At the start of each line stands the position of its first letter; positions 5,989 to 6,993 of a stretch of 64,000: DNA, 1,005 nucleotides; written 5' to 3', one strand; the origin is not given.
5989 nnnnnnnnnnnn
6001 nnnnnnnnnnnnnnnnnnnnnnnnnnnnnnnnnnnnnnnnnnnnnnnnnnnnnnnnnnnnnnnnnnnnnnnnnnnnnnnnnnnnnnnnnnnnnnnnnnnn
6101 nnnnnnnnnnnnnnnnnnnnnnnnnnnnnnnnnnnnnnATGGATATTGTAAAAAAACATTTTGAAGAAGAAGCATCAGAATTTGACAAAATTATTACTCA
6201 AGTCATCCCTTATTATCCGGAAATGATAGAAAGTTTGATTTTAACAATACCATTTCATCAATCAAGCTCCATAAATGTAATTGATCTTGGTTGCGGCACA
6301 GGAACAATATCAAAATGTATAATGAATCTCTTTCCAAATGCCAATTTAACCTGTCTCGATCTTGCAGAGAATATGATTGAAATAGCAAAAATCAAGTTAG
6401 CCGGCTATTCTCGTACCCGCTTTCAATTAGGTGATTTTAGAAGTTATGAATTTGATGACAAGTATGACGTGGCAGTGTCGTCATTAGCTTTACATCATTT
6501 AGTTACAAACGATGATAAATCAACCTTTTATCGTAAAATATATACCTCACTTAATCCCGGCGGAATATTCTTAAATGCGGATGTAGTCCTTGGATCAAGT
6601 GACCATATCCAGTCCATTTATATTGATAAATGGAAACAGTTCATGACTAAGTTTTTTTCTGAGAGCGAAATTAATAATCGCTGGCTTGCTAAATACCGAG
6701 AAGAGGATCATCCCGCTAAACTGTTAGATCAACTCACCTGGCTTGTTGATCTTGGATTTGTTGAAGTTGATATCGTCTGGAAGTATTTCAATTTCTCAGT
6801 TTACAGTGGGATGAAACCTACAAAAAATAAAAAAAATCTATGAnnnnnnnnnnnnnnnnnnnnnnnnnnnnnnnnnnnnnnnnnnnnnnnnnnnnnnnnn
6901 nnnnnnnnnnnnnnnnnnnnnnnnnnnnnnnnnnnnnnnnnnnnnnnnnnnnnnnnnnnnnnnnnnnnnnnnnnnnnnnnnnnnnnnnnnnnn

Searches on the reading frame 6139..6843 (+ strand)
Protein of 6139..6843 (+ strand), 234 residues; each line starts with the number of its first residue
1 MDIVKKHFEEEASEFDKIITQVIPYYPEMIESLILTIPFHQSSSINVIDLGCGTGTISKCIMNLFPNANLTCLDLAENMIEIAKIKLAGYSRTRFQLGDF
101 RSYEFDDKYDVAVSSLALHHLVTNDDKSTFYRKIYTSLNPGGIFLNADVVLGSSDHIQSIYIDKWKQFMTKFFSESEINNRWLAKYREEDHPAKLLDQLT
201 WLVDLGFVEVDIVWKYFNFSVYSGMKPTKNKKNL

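Call 5: search_protein_families(library=pfam, proteins=[window:6139-6843:+], max_evalue=0.01)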
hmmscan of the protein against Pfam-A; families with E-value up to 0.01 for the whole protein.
window:6139-6843:+ (234 aa): 15 families
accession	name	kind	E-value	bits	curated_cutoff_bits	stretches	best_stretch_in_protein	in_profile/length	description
PF13649.12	Methyltransf_25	-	4.1e-20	72.7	27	1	47-142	1-97/97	Methyltransferase domain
PF13847.12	Methyltransf_31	-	2.7e-18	66.5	27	1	42-153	2-114/145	Methyltransferase domain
PF08242.18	Methyltransf_12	-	4.1e-18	66.4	30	1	48-144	1-98/98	Methyltransferase domain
PF08241.18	Methyltransf_11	-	4.4e-17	62.9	21.2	1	49-145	2-94/95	Methyltransferase domain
PF13489.12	Methyltransf_23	-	1.5e-09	38.3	27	1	30-179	9-151/164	Methyltransferase domain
PF01209.24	Ubie_methyltran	-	3.5e-09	36.8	20.1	1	42-210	46-216/233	ubiE/COQ5 methyltransferase family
PF00891.24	Methyltransf_2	-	5.2e-09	36.2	22.3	1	45-155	64-173/210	O-methyltransferase domain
PF05175.20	MTS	-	7.3e-08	32.7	23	1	38-120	26-110/170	Methyltransferase small domain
PF02353.26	CMAS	-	9.7e-07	28.8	27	1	46-163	65-181/273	Mycolic acid cyclopropane synthetase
PF05401.17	NodS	-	0.00037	20.8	24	1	35-142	35-140/201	Nodulation protein S (NodS)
PF05891.18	Methyltransf_PK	-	0.00096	19.2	27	0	43-145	55-158/218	AdoMet dependent proline di-methyltransferase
PF01728.25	FtsJ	-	0.0014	19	24.1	1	44-113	22-88/181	FtsJ-like methyltransferase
PF10294.15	Methyltransf_16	-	0.002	18.3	21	1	37-85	40-87/174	Lysine methyltransferase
PF05148.21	Methyltransf_8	-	0.0077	16.6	27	0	30-149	60-159/219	Hypothetical methyltransferase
PF13679.12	Methyltransf_32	-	0.0089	16.4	27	0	28-84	11-70/143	Methyltransferase domain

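Call 12: search_protein_families(library=ncbifam, proteins=[window:6139-6843:+], max_evalue=0.001)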
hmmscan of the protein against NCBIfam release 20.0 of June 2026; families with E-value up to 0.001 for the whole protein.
window:6139-6843:+ (234 aa): 38 families (the best 25 are shown)
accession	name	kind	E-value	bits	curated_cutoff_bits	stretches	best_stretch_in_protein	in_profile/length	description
TIGR02072.1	BioC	equivalog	1.3e-20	74.3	184.95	1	33-184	23-169/244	malonyl-ACP O-methyltransferase BioC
TIGR00740.1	TIGR00740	equivalog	5.9e-19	68.7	193.3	1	9-221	18-234/239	carboxy-S-adenosyl-L-methionine synthase CmoA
NF043040.1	corrin_prot_MT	hypoth_equivalog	2.3e-12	46.8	180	1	43-152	41-153/216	corrinoid protein-associated methyltransferase CpaM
NF010703.0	PRK14103.1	equivalog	5.1e-11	42.5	320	1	43-143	29-121/256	trans-aconitate 2-methyltransferase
NF041537.1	ArsM_AhpD_UU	exception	7.3e-10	38.1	510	1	46-170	79-205/345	arsenite methyltransferase/AhpD domain selenoprotein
NF002463.0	PRK01683.1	equivalog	9.7e-10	38.5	297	1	42-144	30-126/258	trans-aconitate 2-methyltransferase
NF047649.1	MTase_UXPK_star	exception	5.2e-09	35.5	460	1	46-154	80-189/283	methyltransferase/UXPK-star double selenoprotein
TIGR02021.1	BchM-ChlM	equivalog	7.6e-09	35.3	158.9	1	22-130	33-140/218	magnesium protoporphyrin IX methyltransferase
NF007610.0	PRK10258.1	equivalog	8.1e-09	35.2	342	1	41-181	40-174/251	malonyl-ACP O-methyltransferase BioC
NF041820.1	daptide_MTase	equivalog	8.3e-09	35.3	175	1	46-147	39-143/243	daptide-type RiPP biosynthesis methyltransferase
TIGR03534.1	RF_mod_PrmC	equivalog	1.1e-07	31.6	199.1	1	33-114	80-162/253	peptide chain release factor N(5)-glutamine methyltransferase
TIGR01983.1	UbiG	equivalog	1.4e-07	31.1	102.95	1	40-145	46-150/228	bifunctional 2-polyprenyl-6-hydroxyphenol methylase/3-demethylubiquinol 3-O-methyltransferase UbiG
TIGR01934.1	MenG_MenH_UbiE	subfamily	2.1e-07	30.5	158.35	1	43-186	39-184/223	ubiquinone/menaquinone biosynthesis methyltransferase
NF011995.0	PRK15451.1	equivalog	1.3e-06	28.1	285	1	9-180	21-197/247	carboxy-S-adenosyl-L-methionine synthase CmoA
NF040703.1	cyclopro_CfaB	exception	1.3e-06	27.4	650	1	46-150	162-267/393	C17 cyclopropane fatty acid synthase CfaB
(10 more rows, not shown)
